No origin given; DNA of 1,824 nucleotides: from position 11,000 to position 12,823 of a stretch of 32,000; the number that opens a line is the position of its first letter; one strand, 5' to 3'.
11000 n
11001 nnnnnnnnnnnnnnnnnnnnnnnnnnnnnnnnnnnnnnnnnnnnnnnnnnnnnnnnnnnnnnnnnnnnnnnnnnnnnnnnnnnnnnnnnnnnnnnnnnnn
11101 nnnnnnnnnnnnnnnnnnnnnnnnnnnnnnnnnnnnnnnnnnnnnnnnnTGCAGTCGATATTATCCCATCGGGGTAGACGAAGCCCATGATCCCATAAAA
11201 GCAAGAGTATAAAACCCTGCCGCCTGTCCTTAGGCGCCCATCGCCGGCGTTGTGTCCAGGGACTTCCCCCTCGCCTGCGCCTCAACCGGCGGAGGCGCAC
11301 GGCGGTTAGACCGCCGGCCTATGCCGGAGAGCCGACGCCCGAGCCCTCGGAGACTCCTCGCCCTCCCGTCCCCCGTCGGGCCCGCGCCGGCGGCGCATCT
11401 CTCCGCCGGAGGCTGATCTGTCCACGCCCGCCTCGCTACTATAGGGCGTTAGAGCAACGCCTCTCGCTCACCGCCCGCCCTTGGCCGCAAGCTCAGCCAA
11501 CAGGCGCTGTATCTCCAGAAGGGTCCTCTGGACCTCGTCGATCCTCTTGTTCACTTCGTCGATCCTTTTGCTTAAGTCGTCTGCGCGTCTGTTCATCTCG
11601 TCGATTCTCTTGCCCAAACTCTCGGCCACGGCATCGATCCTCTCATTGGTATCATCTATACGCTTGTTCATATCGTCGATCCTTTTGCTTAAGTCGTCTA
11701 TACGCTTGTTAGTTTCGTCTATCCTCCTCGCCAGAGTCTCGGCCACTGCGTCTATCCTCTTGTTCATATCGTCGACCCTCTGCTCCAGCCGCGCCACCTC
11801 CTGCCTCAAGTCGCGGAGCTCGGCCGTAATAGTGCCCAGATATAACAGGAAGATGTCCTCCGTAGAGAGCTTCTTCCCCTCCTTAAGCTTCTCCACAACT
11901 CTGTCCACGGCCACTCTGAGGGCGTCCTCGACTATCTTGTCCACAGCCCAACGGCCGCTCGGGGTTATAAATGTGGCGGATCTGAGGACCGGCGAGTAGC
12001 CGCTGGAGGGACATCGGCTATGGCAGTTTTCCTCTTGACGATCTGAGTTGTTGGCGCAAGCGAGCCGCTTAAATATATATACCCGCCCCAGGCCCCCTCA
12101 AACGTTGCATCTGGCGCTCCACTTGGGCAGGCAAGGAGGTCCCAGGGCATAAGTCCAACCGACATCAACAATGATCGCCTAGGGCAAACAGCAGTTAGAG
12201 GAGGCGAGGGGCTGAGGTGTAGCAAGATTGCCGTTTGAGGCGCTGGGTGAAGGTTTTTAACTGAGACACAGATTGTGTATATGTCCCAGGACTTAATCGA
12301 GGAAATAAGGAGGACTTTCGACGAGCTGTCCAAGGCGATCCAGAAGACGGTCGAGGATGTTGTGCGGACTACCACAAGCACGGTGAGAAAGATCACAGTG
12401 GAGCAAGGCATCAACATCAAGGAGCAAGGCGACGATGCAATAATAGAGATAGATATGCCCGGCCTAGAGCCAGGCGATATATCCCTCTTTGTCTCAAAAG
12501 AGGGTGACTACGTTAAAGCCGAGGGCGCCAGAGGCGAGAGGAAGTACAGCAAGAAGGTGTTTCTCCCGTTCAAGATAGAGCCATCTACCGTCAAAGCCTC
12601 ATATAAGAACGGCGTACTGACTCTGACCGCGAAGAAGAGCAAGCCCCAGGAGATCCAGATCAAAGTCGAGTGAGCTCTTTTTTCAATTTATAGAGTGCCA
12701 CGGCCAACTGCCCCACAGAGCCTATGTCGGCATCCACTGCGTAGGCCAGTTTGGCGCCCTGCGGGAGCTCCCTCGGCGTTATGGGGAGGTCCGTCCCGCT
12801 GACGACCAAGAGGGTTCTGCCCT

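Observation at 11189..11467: Second full-length copy of the GC-rich module, between the coiled-coil gene and aIF2-gamma, packed with short perfect hairpins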

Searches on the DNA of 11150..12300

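Call 46: search_rna_families(source=window, start=11150, end=12300, threshold=evalue, max_evalue=10)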
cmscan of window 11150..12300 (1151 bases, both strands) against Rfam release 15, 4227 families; matches with E-value up to 10: 2.
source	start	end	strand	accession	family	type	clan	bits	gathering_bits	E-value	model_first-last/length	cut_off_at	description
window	11596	11676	+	RF01668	P10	Gene; sRNA;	-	14.1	37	3.3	1-72/72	no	Pseudomonas sRNA P10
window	12089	12179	-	RF01930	bxd_2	Gene; lncRNA;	-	13.7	80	2.8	1-91/91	no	Bithoraxoid conserved region 2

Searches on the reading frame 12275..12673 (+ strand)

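Call 91: search_protein_families(library=pfam, proteins=[window:12275-12673:+], max_evalue=0.01)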
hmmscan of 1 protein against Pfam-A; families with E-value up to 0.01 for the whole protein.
window:12275-12673:+ (132 aa): 2 families
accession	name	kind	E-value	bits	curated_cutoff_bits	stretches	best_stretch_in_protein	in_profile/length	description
PF00011.27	HSP20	-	2.2e-11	44.2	20.8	1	48-129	2-99/102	Hsp20/alpha crystallin family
PF17886.7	ArsA_HSP20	-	0.00026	20.9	22.5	1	53-116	2-60/63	HSP20-like domain found in ArsA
